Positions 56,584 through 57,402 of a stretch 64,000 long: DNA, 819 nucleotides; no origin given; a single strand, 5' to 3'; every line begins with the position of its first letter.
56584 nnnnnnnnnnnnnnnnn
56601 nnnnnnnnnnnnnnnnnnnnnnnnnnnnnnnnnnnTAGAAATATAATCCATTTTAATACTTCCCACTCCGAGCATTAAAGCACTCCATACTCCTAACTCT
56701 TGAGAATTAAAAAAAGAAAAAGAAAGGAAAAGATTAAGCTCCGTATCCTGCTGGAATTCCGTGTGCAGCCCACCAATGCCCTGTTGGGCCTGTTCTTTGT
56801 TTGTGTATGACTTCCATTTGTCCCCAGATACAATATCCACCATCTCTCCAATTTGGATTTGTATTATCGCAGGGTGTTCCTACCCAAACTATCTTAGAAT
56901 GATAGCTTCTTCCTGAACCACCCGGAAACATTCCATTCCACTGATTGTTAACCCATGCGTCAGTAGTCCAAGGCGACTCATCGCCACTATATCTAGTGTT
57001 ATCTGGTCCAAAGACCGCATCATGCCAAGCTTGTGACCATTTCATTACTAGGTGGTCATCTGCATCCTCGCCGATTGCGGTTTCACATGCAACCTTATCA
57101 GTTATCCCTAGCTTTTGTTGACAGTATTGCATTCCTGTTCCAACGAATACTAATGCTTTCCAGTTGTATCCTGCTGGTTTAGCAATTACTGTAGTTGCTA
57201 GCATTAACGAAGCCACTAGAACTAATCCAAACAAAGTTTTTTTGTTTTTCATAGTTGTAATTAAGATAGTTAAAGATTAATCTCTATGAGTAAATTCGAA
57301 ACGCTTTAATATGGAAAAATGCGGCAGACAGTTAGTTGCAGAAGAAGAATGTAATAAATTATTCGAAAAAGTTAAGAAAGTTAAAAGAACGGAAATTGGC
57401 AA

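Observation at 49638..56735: Perfectly conserved 31-nt element repeated three times, always directly 3' of a minus-strand gene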

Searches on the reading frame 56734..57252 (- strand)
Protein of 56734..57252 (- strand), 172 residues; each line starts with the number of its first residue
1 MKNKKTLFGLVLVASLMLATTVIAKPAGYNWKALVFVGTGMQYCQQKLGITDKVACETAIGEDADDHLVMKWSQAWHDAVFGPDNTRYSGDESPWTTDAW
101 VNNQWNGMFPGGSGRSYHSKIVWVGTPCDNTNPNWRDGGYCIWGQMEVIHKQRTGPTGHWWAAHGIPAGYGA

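Call 13: search_protein_families(library=pfam, proteins=[window:56734-57252:-], max_evalue=0.01)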
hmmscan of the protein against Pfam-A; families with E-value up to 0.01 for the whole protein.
window:56734-57252:- (172 aa): 0 families

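Call 37: search_protein_families(library=phrogs, proteins=[window:56734-57252:-], max_evalue=0.01)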
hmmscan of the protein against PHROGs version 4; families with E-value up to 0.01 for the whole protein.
window:56734-57252:- (172 aa): 0 families

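Call 38: search_protein_families(library=padloc, proteins=[window:56734-57252:-], max_evalue=0.01)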
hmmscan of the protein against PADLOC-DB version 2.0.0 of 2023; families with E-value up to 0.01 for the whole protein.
window:56734-57252:- (172 aa): 0 families

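Call 39: search_protein_families(library=ncbifam, proteins=[window:56734-57252:-], max_evalue=0.01)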
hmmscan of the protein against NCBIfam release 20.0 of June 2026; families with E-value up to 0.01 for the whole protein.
window:56734-57252:- (172 aa): 0 families

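Call 42: find_homologous_proteins(query=window:56734-57252:-)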
Query window:56734-57252:- (172 aa): 125 proteins with E <= 0.001 among 162 candidates; the best 120 are listed.
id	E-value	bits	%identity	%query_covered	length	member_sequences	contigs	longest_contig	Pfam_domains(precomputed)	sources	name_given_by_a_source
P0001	3.2e-97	342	82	98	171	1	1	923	-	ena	-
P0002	6.2e-95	334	82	98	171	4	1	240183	-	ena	-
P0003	4.6e-91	322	82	94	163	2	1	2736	-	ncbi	-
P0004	4.0e-90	319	79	98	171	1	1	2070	-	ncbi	-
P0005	4.9e-89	315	82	88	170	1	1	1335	-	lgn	-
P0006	5.5e-89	315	78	96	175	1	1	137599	-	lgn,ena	-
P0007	1.3e-88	314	79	95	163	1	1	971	-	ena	-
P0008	6.1e-88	312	78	98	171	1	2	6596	-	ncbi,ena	-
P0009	7.3e-88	311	76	98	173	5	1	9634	-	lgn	-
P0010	1.1e-87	311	76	98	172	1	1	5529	-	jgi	-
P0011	1.3e-82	294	73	98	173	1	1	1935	-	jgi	jgi:hypothetical protein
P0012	2.6e-82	293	78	85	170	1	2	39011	-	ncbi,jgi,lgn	-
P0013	1.9e-81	290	72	98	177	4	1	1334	-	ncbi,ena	-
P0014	2.2e-80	287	70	98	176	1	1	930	-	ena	-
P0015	9.5e-80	285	68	98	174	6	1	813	-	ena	-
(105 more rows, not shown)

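Call 44: find_encoding_contigs(protein=P0002, flank=10000, max_places=4)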
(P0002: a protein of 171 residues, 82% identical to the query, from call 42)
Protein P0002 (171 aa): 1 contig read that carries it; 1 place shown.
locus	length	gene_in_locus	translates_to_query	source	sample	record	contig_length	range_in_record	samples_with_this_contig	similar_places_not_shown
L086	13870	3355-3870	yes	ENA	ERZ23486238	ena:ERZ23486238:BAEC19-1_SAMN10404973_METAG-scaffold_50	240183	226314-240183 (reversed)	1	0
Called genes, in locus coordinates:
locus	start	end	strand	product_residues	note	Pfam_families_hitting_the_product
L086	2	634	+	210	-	?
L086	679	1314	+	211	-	-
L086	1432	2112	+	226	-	-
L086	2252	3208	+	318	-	-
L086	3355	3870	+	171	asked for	-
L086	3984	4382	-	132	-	-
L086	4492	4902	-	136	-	-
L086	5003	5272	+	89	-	-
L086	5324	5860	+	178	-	PF04229:GrpB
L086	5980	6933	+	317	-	PF02899:Phage_int_SAM_1, PF13495:Phage_int_SAM_4, PF00589:Phage_integrase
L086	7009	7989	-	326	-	PF00438:S-AdoMet_synt_N, PF02772:S-AdoMet_synt_M, PF02773:S-AdoMet_synt_C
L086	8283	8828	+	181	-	PF04542:Sigma70_r2, PF04545:Sigma70_r4, PF08281:Sigma70_r4_2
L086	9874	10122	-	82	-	-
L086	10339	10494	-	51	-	-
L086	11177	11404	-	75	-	-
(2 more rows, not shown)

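Call 45: find_encoding_contigs(protein=P0006, flank=10000, max_places=4)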
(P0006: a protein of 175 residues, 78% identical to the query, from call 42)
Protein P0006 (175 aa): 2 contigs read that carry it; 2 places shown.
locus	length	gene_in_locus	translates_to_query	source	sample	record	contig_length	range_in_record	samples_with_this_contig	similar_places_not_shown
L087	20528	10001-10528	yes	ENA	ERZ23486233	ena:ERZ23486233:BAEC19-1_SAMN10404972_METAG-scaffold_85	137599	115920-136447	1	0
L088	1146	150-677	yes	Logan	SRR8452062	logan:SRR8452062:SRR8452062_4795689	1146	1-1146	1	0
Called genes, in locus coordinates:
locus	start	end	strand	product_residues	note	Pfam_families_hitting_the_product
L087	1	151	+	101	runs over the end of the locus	-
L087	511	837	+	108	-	PF00583:Acetyltransf_1, PF13673:Acetyltransf_10, PF13508:Acetyltransf_7, PF08445:FR47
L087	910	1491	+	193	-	PF18643:RE_BsaWI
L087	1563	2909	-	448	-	PF01726:LexA_DNA_bind, PF00717:Peptidase_S24, PF01555:N6_N4_Mtase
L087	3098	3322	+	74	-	-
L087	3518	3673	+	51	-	-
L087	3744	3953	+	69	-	-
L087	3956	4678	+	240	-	PF18755:RAMA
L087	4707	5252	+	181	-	-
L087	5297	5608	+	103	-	-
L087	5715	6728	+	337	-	PF13289:SIR2_2 (faint)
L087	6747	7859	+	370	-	PF03235:GmrSD_N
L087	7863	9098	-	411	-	PF01555:N6_N4_Mtase, PF02384:N6_Mtase (faint)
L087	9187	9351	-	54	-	-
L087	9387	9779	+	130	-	-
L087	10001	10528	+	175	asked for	-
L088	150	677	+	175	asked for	-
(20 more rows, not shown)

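Call 48: find_encoding_contigs(protein=P0012, flank=6000, max_places=3)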
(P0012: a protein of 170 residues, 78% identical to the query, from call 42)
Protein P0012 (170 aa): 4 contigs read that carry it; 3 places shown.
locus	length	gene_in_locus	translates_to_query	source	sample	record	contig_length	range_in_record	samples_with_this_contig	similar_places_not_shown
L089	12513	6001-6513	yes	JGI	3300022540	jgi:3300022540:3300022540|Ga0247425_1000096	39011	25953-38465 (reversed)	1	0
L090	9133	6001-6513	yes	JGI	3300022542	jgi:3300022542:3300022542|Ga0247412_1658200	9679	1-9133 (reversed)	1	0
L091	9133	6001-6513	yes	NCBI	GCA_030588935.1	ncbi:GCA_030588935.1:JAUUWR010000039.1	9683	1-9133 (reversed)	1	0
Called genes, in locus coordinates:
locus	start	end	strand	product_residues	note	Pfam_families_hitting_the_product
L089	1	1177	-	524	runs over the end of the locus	-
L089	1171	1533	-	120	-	PF03852:Vsr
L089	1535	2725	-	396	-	PF12705:PDDEXK_1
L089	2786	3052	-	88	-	PF01978:TrmB (faint), PF25213:HVO_A0261_N, PF14947:HTH_45 (weak)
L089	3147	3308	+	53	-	-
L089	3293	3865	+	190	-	-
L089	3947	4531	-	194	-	-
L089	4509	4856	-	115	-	-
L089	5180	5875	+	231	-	PF00239:Resolvase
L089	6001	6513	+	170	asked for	-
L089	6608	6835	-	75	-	-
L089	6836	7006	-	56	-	-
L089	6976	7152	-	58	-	-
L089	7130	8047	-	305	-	PF19263:DUF5906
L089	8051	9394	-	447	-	PF09250:Prim-Pol, PF01807:Zn_ribbon_DnaG (weak)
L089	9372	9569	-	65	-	-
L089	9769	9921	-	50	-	-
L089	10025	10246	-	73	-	-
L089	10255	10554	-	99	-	-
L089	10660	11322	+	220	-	-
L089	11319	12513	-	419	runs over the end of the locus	PF00589:Phage_integrase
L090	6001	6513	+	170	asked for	-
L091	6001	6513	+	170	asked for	-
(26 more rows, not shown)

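Call 49: find_encoding_contigs(protein=P0009, flank=6000, max_places=3)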
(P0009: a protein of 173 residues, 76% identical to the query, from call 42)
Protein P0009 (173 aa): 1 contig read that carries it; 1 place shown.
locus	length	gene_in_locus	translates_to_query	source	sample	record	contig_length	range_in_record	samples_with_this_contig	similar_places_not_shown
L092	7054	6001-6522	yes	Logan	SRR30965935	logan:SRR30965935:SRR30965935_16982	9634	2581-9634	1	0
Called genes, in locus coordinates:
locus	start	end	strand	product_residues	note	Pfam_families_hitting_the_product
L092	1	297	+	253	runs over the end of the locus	-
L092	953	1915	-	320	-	-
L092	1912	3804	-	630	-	PF19276:HD_assoc_2 (faint)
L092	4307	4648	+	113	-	-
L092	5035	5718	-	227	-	-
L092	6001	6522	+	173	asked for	-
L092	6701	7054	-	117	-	?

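Call 68: find_related_loci(query=window:56734-57252:-, collection=viral_contigs, flank=8000)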
Query window:56734-57252:- (172 aa) in viral_contigs; peptide patterns used: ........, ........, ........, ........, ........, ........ (x = any residue, [..] = any of these).
7 stretches matched a pattern, but none encodes a relative of the query by tblastn (E <= 1e-3).

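Call 80: search_protein_families(library=pfam, proteins=[L175:1764-2078:+, L175:2194-2472:+, L175:2478-3041:+, L175:816-1307:+], max_evalue=0.05)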
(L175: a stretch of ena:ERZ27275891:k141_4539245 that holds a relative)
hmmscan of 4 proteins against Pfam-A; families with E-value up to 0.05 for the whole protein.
L175:1764-2078:+ (104 aa): 1 family
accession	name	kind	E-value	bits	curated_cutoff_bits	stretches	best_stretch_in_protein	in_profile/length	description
PF22289.1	DmmA-like_C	-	0.032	14.6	27.4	0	20-38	14-32/44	Dimethylamine monooxygenase subunit DmmA-like, C-terminal domain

L175:2194-2472:+ (92 aa): 7 families
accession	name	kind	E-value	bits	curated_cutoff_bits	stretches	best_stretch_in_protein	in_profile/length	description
PF21248.3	SoFic-like_C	-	0.0015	19.1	27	1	31-61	44-74/76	Protein adenylyltransferase SoFic-like, C-terminal domain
PF01022.26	HTH_5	-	0.002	18.4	22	1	8-47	6-45/47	Bacterial regulatory protein, arsR family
PF25212.1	HVO_A0114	-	0.002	18.3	27.6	1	11-57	30-77/84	HVO_A0114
PF24034.1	DUF7343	-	0.004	17.4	27.6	1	6-56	5-57/62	Domain of unknown function (DUF7343)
PF21476.4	PF0610-like_N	-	0.0085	16.7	33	1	4-29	1-26/50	PF0610-like, N-terminal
PF24270.1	HTH_Cmi2_C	-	0.013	16.2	27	1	2-50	73-121/125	Cmi2, C-terminal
PF12840.13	HTH_20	-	0.04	14.3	27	0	8-31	8-32/51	Helix-turn-helix domain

L175:2478-3041:+ (188 aa): 0 families

L175:816-1307:+ (163 aa): 0 families
